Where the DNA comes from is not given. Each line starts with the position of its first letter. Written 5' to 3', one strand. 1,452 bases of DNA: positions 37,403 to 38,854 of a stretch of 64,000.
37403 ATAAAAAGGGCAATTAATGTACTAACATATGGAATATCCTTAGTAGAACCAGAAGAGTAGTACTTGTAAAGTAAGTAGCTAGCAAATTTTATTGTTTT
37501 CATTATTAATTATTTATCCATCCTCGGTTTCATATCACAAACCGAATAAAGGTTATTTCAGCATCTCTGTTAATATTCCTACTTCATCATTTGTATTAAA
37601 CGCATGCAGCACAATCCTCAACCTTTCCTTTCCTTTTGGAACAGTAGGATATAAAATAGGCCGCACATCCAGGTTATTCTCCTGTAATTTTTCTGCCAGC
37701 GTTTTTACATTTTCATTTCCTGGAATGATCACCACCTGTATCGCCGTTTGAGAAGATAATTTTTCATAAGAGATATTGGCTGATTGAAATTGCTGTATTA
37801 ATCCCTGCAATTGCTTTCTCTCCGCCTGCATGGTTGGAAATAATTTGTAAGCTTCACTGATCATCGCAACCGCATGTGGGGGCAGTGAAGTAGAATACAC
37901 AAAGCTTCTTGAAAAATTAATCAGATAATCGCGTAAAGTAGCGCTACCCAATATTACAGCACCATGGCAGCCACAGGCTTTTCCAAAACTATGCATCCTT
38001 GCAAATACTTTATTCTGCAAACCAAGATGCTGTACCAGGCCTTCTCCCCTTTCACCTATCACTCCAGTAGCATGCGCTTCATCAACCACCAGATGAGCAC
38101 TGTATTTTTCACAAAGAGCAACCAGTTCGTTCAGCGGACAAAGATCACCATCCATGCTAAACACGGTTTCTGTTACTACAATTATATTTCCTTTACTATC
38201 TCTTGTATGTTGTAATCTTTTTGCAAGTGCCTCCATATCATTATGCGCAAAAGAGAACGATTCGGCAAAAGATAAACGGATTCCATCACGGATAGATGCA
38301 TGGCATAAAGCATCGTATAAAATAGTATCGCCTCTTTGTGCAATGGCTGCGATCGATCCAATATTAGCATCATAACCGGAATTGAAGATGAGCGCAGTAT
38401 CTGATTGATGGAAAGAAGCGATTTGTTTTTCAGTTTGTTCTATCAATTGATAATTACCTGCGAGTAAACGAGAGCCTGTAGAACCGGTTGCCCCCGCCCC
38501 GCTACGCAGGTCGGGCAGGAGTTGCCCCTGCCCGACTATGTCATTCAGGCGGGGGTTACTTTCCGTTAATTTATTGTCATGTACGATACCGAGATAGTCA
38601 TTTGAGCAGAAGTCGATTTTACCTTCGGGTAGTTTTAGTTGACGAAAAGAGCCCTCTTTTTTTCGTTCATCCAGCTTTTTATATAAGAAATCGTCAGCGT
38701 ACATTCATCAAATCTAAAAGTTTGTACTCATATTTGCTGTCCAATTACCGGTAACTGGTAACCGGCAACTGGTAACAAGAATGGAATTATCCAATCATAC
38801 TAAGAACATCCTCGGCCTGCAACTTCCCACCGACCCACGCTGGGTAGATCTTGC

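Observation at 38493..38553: Inverted pair of the 27-nt element forming a 61-nt hairpin inside bioF, translated in the same frame as in trhO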

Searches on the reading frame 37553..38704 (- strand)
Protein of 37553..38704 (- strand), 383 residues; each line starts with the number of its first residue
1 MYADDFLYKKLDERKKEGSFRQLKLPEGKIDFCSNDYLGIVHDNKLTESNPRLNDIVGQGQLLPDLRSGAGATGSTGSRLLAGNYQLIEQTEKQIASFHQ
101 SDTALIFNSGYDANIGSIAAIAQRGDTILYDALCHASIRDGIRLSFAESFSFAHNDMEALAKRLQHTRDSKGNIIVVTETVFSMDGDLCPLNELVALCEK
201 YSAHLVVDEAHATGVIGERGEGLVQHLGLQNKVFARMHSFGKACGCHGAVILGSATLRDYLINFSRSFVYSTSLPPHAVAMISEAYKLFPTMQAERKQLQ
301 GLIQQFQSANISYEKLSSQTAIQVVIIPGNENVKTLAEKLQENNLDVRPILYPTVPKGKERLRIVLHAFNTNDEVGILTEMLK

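Call 11: find_homologous_proteins(query=window:37553-38704:-, max_evalue=1e-30)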
Query window:37553-38704:- (383 aa): 8000 proteins with E <= 1e-30 among 8000 candidates; the best 120 are listed.
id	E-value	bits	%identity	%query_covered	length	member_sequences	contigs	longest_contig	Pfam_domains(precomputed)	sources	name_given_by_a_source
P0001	2.5e-252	854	100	100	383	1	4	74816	PF00155.28,PF01053.27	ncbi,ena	-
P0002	5.8e-167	573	68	100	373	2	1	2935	PF00155.28,PF01041.24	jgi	-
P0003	6.5e-165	567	67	100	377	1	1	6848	PF00155.28,PF01053.27,PF01041.24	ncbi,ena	-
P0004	8.3e-165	566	68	100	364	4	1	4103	PF00155.28,PF01053.27,PF01041.24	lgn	-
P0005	1.4e-163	562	67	100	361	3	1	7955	PF00155.28,PF00266.26,PF01053.27,PF01041.24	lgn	-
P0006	7.9e-163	560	68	100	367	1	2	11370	PF00155.28,PF01053.27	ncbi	-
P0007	2.3e-162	558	66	100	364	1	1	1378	PF00155.28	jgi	jgi:8-amino-7-oxononanoate synthase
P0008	9.1e-162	556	67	100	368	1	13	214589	PF00155.28,PF01053.27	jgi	jgi:8-amino-7-oxononanoate synthase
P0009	1.1e-161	556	67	100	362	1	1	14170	PF00155.28,PF00202.28,PF00266.26,PF01053.27,PF01041.24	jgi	jgi:8-amino-7-oxononanoate synthase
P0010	6.0e-161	554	68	99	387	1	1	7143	PF00155.28,PF00266.26,PF01053.27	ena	-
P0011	3.2e-160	551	67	100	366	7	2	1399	PF00155.28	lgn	-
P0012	5.1e-160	551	67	100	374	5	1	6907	PF00155.28,PF01053.27,PF01041.24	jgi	jgi:8-amino-7-oxononanoate synthase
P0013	8.8e-160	550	66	100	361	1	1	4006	PF00155.28,PF01053.27,PF01041.24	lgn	-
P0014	1.0e-159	550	65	100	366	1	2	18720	PF00155.28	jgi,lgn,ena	-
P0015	1.0e-159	550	65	100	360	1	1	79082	PF00155.28,PF01053.27,PF01041.24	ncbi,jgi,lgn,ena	jgi:8-amino-7-oxononanoate synthase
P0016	1.1e-159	549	65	100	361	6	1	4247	PF00155.28,PF00266.26,PF01053.27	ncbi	ncbi:MAG: aminotransferase class I/II-fold pyridoxal phosphate-dependent enzyme [Ilyomonas sp.]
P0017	1.3e-159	549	66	100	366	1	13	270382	PF00155.28,PF01053.27,PF01041.24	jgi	jgi:8-amino-7-oxononanoate synthase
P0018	1.7e-159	549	66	100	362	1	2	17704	PF00155.28,PF01053.27,PF01041.24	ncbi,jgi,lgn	-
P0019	1.8e-159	549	67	100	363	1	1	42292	PF00155.28,PF01053.27,PF01041.24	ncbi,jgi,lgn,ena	jgi:8-amino-7-oxononanoate synthase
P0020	2.2e-159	548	66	100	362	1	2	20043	PF00155.28,PF01053.27,PF01041.24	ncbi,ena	-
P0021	2.8e-159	548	67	100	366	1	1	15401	PF00155.28,PF01053.27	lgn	-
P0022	2.9e-159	548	67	99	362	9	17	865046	PF00155.28,PF00266.26,PF01053.27,PF01041.24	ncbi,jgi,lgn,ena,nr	ncbi:MAG: 8-amino-7-oxononanoate synthase [Bacteroidetes bacterium]|nr:8-amino-7-oxononanoate syntha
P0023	5.9e-159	547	66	98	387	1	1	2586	PF00155.28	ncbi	-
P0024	6.8e-159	547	66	100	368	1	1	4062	PF00155.28,PF00266.26,PF01053.27,PF01041.24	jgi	jgi:8-amino-7-oxononanoate synthase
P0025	9.8e-159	546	65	100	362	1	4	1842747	PF00155.28,PF01053.27,PF01041.24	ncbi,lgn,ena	-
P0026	1.1e-158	546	66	100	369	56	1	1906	PF00155.28,PF01041.24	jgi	-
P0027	1.4e-158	546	66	100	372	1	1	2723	PF00155.28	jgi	jgi:8-amino-7-oxononanoate synthase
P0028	2.1e-158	545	66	100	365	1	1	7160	PF00155.28,PF01041.24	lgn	-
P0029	2.6e-158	545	67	98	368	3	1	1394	PF00155.28,PF01041.24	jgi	jgi:8-amino-7-oxononanoate synthase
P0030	3.7e-158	544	66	100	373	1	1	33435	PF00155.28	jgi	jgi:8-amino-7-oxononanoate synthase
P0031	4.1e-158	544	65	100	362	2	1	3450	PF00155.28,PF01053.27,PF01041.24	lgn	-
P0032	7.5e-158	543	65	99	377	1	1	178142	PF00155.28,PF01041.24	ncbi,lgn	-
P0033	1.1e-157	543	65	100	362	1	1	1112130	PF00155.28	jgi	jgi:8-amino-7-oxononanoate synthase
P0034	1.4e-157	542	66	100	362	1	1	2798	PF00155.28,PF01053.27,PF01041.24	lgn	-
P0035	1.7e-157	542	64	100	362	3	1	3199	PF00155.28,PF01041.24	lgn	-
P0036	1.9e-157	542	66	100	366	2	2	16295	PF00155.28,PF01041.24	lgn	-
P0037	1.9e-157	542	66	100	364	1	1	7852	PF00155.28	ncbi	-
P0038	2.8e-157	542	67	100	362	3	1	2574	PF00155.28,PF01053.27,PF01041.24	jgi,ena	-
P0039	3.6e-157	541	65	100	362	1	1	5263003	PF00155.28,PF01053.27,PF01041.24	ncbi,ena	-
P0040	4.1e-157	541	66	100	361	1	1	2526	PF00155.28,PF00266.26,PF01053.27,PF01041.24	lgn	-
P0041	4.4e-157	541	64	100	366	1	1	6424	PF00155.28,PF01053.27,PF01041.24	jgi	jgi:8-amino-7-oxononanoate synthase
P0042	5.4e-157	541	65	100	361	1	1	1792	PF00155.28,PF00266.26,PF01053.27,PF01041.24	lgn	-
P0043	5.4e-157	541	65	100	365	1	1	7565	PF00155.28,PF01053.27,PF01041.24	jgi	-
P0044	6.0e-157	540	66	100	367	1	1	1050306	PF00155.28,PF01053.27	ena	-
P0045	7.4e-157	540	64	100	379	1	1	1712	PF00155.28,PF01041.24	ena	-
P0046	7.8e-157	540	66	100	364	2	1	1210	PF00155.28,PF01053.27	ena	-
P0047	8.7e-157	540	67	100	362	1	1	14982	PF00155.28,PF01053.27,PF01041.24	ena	-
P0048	1.6e-156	539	66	100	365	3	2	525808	PF00155.28,PF01053.27,PF01041.24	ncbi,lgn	-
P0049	1.7e-156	539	67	97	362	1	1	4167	PF00155.28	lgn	-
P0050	2.2e-156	539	66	100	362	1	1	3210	PF00155.28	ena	-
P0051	2.5e-156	538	66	100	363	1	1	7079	PF00155.28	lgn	-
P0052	2.5e-156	538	64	100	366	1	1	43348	PF00155.28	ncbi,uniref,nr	ncbi:8-amino-7-oxononanoate synthase [Russula earlei]|uniref:8-amino-7-oxononanoate synthase n=1 Tax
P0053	2.7e-156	538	66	100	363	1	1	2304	PF00155.28,PF01053.27,PF01041.24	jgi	jgi:8-amino-7-oxononanoate synthase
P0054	2.9e-156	538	66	100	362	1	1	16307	PF00155.28,PF01053.27,PF01041.24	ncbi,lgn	-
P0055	3.3e-156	538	65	100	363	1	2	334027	PF00155.28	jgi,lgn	jgi:8-amino-7-oxononanoate synthase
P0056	3.7e-156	538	66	100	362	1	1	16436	PF00155.28,PF01053.27,PF01041.24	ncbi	-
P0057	3.9e-156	538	66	98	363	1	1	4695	PF00155.28,PF01053.27,PF01041.24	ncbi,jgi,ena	jgi:8-amino-7-oxononanoate synthase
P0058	4.0e-156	538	66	100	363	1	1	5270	PF00155.28,PF01053.27,PF01041.24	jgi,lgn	jgi:8-amino-7-oxononanoate synthase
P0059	4.0e-156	538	63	100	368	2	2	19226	PF00155.28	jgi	jgi:8-amino-7-oxononanoate synthase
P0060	4.2e-156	538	67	100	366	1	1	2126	PF00155.28,PF01053.27,PF01041.24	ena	-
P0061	5.0e-156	537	66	100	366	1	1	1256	PF00155.28,PF01053.27,PF01041.24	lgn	-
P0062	5.6e-156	537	65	98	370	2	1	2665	PF00155.28,PF00266.26,PF01041.24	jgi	-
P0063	5.7e-156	537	64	100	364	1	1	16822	PF00155.28,PF01053.27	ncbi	-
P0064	6.3e-156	537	65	100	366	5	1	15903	PF00155.28,PF01053.27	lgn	-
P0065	8.1e-156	537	65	100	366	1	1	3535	PF00155.28,PF01053.27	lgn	-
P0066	9.0e-156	537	65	100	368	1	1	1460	PF00155.28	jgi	-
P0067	9.7e-156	536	63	100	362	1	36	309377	PF00155.28,PF01053.27,PF01041.24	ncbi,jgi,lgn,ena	jgi:8-amino-7-oxononanoate synthase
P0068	1.1e-155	536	66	100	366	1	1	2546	PF00155.28,PF01053.27,PF01041.24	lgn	-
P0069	1.1e-155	536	65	100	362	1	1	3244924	PF00155.28,PF00266.26,PF01053.27,PF01041.24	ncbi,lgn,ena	-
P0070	1.4e-155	536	64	100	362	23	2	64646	PF00155.28,PF00266.26,PF01053.27,PF01041.24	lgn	-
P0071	1.5e-155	536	65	100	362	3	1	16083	PF00155.28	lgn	-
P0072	1.5e-155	536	64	100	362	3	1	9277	PF00155.28,PF01041.24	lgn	-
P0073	1.7e-155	536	67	99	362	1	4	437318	PF00155.28,PF01053.27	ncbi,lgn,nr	ncbi:MAG: 8-amino-7-oxononanoate synthase [Bacteroidetes bacterium]|nr:8-amino-7-oxononanoate syntha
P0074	1.8e-155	536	65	99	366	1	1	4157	PF00155.28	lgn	-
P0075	1.9e-155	535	64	99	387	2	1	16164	PF00155.28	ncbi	-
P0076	2.0e-155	535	65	100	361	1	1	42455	PF00155.28,PF01053.27,PF01041.24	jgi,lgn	-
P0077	2.4e-155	535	67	99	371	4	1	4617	PF00155.28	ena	-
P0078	2.6e-155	535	67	100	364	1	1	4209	PF00155.28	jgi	jgi:8-amino-7-oxononanoate synthase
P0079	3.6e-155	535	65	99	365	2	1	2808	PF00155.28,PF01041.24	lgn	-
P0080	4.1e-155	534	64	100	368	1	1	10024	PF00155.28,PF01041.24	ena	-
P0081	4.3e-155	534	64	99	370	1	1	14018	PF00155.28,PF01053.27,PF01041.24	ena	-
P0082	4.5e-155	534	64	100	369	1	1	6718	PF00155.28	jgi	jgi:8-amino-7-oxononanoate synthase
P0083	4.5e-155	534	63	100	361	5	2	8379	PF00155.28,PF01053.27,PF01041.24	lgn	-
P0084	5.0e-155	534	65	100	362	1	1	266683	PF00155.28,PF01053.27,PF01041.24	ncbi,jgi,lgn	jgi:8-amino-7-oxononanoate synthase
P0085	5.9e-155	534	63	100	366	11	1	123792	PF00155.28,PF01053.27,PF01041.24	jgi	jgi:8-amino-7-oxononanoate synthase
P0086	7.7e-155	534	66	100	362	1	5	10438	PF00155.28,PF01041.24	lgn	-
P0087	7.7e-155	534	64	100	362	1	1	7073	PF00155.28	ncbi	ncbi:MAG: 8-amino-7-oxononanoate synthase [Sediminibacterium sp.]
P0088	7.8e-155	533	64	100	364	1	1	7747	PF00155.28,PF01053.27,PF01041.24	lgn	-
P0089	1.1e-154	533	65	100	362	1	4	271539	PF00155.28,PF01053.27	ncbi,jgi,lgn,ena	jgi:8-amino-7-oxononanoate synthase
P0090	1.3e-154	533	64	100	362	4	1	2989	PF00155.28,PF01053.27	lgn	-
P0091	1.4e-154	533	65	99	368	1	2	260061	PF00155.28,PF01053.27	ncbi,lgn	ncbi:MAG: aminotransferase class I/II-fold pyridoxal phosphate-dependent enzyme [Chitinophagaceae ba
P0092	1.5e-154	533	65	99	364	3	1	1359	PF00155.28,PF01053.27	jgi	jgi:8-amino-7-oxononanoate synthase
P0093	1.5e-154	533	64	100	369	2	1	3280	PF00155.28,PF01053.27,PF01041.24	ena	-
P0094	1.6e-154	532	65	100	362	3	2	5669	PF00155.28,PF01053.27,PF01041.24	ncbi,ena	-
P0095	1.9e-154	532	63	99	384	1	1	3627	PF00155.28,PF01041.24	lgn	-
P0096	2.1e-154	532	64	99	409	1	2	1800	PF00155.28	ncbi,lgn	-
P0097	2.1e-154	532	65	100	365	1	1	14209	PF00155.28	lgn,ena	-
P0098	2.2e-154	532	65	98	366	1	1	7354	PF00155.28,PF01053.27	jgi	jgi:8-amino-7-oxononanoate synthase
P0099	2.2e-154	532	64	100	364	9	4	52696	PF00155.28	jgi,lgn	-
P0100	2.3e-154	532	66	98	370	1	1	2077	PF00155.28,PF01041.24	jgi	jgi:8-amino-7-oxononanoate synthase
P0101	2.5e-154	532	65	100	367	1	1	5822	PF00155.28,PF01053.27,PF01041.24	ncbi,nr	ncbi:MAG: 8-amino-7-oxononanoate synthase [Sediminibacterium sp.]|nr:8-amino-7-oxononanoate synthase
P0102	2.9e-154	532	64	100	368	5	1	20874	PF00155.28,PF01053.27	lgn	-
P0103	2.9e-154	532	65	100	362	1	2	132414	PF00155.28,PF01053.27,PF01041.24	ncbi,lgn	ncbi:MAG: 8-amino-7-oxononanoate synthase [Bacteroidota bacterium]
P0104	3.1e-154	532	65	100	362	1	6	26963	PF00155.28,PF01053.27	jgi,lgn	jgi:8-amino-7-oxononanoate synthase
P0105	3.3e-154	531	64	100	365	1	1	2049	PF00155.28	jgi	-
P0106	3.5e-154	531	63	100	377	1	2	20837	PF00155.28,PF01053.27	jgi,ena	-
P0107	3.7e-154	531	64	100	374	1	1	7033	PF00155.28,PF01053.27,PF01041.24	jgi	-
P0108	3.8e-154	531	63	100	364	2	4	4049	PF00155.28,PF01053.27,PF01041.24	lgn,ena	-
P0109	4.0e-154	531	64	100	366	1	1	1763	PF00155.28,PF01053.27,PF01041.24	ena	-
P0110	4.2e-154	531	64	100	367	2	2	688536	PF00155.28,PF01053.27,PF01041.24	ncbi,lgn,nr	ncbi:MAG: 8-amino-7-oxononanoate synthase [Filimonas sp.]|nr:8-amino-7-oxononanoate synthase [Filimo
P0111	5.2e-154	531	65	100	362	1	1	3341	PF00155.28,PF01041.24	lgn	-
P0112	6.1e-154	531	64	100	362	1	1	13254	PF00155.28,PF00266.26,PF01053.27,PF01041.24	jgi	jgi:8-amino-7-oxononanoate synthase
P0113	6.7e-154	530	64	100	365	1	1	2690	PF00155.28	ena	-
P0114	7.1e-154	530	66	99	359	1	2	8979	PF00155.28,PF01041.24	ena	-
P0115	7.4e-154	530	66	99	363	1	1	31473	PF00155.28,PF01041.24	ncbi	-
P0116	7.4e-154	530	64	100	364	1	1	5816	PF00155.28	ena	-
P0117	7.4e-154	530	63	100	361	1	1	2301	PF00155.28,PF01053.27,PF01041.24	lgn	-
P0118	1.0e-153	530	65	99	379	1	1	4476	PF00155.28,PF01041.24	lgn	-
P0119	1.0e-153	530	65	100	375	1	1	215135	PF00155.28,PF01053.27,PF01041.24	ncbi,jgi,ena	jgi:8-amino-7-oxononanoate synthase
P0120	1.2e-153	530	64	100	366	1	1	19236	PF00155.28,PF01041.24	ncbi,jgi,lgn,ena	jgi:8-amino-7-oxononanoate synthase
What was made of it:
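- Tried and rejected: The nearest homologues with names are Chitinophagaceae (call 11).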

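Call 20: find_encoding_contigs(protein=P0001, flank=1000, max_places=4)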
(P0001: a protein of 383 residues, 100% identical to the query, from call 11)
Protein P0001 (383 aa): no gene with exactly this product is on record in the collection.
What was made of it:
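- Tried and rejected: The exact BioF protein is not in the contig index (call 20), so the organism stays unnamed.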

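Call 21: find_encoding_contigs(protein=P0002, flank=3000, max_places=3)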
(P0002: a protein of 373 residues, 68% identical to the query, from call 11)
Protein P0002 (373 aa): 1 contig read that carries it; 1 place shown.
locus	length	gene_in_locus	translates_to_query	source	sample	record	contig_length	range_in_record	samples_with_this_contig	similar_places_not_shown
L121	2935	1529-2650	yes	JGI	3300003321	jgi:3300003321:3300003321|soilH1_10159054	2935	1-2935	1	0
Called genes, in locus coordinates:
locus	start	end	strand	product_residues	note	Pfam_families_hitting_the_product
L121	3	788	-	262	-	?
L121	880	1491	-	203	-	-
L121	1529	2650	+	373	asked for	PF00155:Aminotran_1_2, PF01041:DegT_DnrJ_EryC1 (weak)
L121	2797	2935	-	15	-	?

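Call 22: find_encoding_contigs(protein=P0028, flank=3000, max_places=3)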
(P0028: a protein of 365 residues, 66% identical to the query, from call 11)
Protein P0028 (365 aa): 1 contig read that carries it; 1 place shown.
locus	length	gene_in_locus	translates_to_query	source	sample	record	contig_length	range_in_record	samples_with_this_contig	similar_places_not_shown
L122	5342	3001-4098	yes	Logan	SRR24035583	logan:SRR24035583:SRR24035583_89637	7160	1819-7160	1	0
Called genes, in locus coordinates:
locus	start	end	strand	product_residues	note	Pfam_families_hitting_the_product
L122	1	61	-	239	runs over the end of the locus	PF00215:OMPdecase, PF00107:ADH_zinc_N (faint)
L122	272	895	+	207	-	PF13505:OMP_b-brl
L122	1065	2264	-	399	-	-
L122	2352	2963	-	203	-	PF06175:MiaE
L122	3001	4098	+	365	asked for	PF00155:Aminotran_1_2, PF01041:DegT_DnrJ_EryC1 (faint)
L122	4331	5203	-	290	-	PF02629:CoA_binding, PF13380:CoA_binding_2 (faint), PF13607:Succ_CoA_lig, PF00549:Ligase_CoA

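Call 29: search_protein_families(library=pfam, proteins=[window:37553-38704:-], max_evalue=0.001)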
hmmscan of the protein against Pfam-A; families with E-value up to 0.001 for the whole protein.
window:37553-38704:- (383 aa): 5 families
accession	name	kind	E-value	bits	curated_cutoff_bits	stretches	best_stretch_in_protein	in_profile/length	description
PF00155.27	Aminotran_1_2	-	1.9e-51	175.8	19.7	1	28-378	2-357/361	Aminotransferase class I and II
PF01053.26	Cys_Met_Meta_PP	-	2.7e-06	26.7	27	1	91-257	57-213/381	Cys/Met metabolism PLP-dependent enzyme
PF01276.26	OKR_DC_1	-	0.0002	20.7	27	0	88-212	68-207/417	Orn/Lys/Arg decarboxylase, major domain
PF01041.23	DegT_DnrJ_EryC1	-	0.00081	19.1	19.8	0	85-215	23-152/360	DegT/DnrJ/EryC1/StrS aminotransferase family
PF01212.27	Beta_elim_lyase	-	0.00093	19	27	0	88-210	34-170/288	Beta-eliminating lyase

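Call 30: search_protein_families(library=ncbifam, proteins=[window:37553-38704:-], max_evalue=0.001)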
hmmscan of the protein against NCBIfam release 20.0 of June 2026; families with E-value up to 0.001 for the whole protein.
window:37553-38704:- (383 aa): 19 families
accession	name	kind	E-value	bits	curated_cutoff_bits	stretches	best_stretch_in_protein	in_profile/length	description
TIGR00858.1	bioF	equivalog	3.2e-108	361.7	426.45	1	28-382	22-364/365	8-amino-7-oxononanoate synthase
TIGR01825.1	gly_Cac_T_rel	subfamily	2.2e-77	260.3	535.4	1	30-375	36-368/385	BioF/Kbl family PLP-dependent acyltransferase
NF005394.0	PRK06939.1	equivalog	2.3e-75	253.8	460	1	27-375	42-380/397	glycine C-acetyltransferase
NF004608.1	PRK05937.1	equivalog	1.7e-68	231.1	399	1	29-383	4-343/366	8-amino-7-oxononanoate synthase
NF047599.1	SerpalmtaseBetaP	equivalog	7.1e-68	229.1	500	1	72-381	74-385/394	serine palmitoyltransferase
NF047600.1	SerpalmtaseCFB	equivalog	8.9e-67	225.4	640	1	32-376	48-379/395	serine palmitoyltransferase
TIGR01821.1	5aminolev_synth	equivalog_domain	1.2e-64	218.7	338.55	1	32-382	50-390/402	5-aminolevulinate synthase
TIGR01822.1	2am3keto_CoA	equivalog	1.1e-60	205.7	493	1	29-375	40-376/393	glycine C-acetyltransferase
NF047603.1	SerpalmtaseAlphaP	equivalog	3.2e-54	184.1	670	1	73-381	77-388/399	serine palmitoyltransferase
NF005526.0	PRK07179.1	equivalog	1e-53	182.4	428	1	27-380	54-390/407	alpha-hydroxyketone-type quorum-sensing autoinducer synthase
NF005697.0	PRK07505.1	subfamily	1.3e-34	119.5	342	1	30-383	51-396/405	hypothetical protein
NF005758.0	PRK07582.1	equivalog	1.2e-06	27.5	440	1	89-219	59-183/372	cystathionine gamma-lyase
NF006347.0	PRK08574.1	equivalog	1.8e-06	26.9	477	1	89-258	56-214/385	cystathionine gamma-synthase family protein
TIGR03588.1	PseC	equivalog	2.2e-06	26.8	423.5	1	87-216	31-163/380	UDP-4-amino-4,6-dideoxy-N-acetyl-beta-L-altrosamine transaminase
NF005695.0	PRK07503.1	equivalog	7e-05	21.7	666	1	90-265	69-234/403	methionine gamma-lyase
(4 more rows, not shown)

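Call 62: predict_structure(alignment_id=A3)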
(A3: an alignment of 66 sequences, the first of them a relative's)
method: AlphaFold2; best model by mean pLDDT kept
length: 383 residues; sequences in the alignment: 66
mean_pLDDT: 85.9   pTM: 0.86
mean pLDDT of the five models: 85.9, 85.3, 84.5, 82.1, 80.0
residues with pLDDT >= 90: 255; 70-90: 51; 50-70: 48; < 50: 29
segments of 3 or more residues with pLDDT < 50: 56-78
pLDDT, mean of each block of 10 residues (from residue 1): 86 91 69 56 63 49 44 44 73 95 92 92 96 94 96 97 96 96 93 98 96 86 96 93 71 95 71 77 91 94 98 96 97 98 95 94 94 97 97
secondary structure, 60 per line:
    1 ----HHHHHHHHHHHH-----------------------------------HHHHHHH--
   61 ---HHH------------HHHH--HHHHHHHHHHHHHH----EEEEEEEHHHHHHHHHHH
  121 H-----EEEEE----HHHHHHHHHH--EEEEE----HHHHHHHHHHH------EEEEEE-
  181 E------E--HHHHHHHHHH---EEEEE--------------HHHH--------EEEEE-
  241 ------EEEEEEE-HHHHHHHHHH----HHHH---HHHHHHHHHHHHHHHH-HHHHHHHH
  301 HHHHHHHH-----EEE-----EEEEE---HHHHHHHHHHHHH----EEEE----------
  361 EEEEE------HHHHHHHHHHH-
elements in order: H5-16 H52-58 H79-82 H85-98 E103-109 H110-121 E127-131 H136-145 E148-152 H157-167 E174-179 H191-200 E204-208 H223-226 E235-239 E247-253 H255-264 H269-272 H276-291 H293-308 E314-316 E322-326 H330-342 E347-350 E361-365 H372-382
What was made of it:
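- The AlphaFold2 model of BioF has mean pLDDT 85.9, but below 50 over residues 56-78, which covers the insert (call 62). The model is low-confidence over the insert (call 62).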
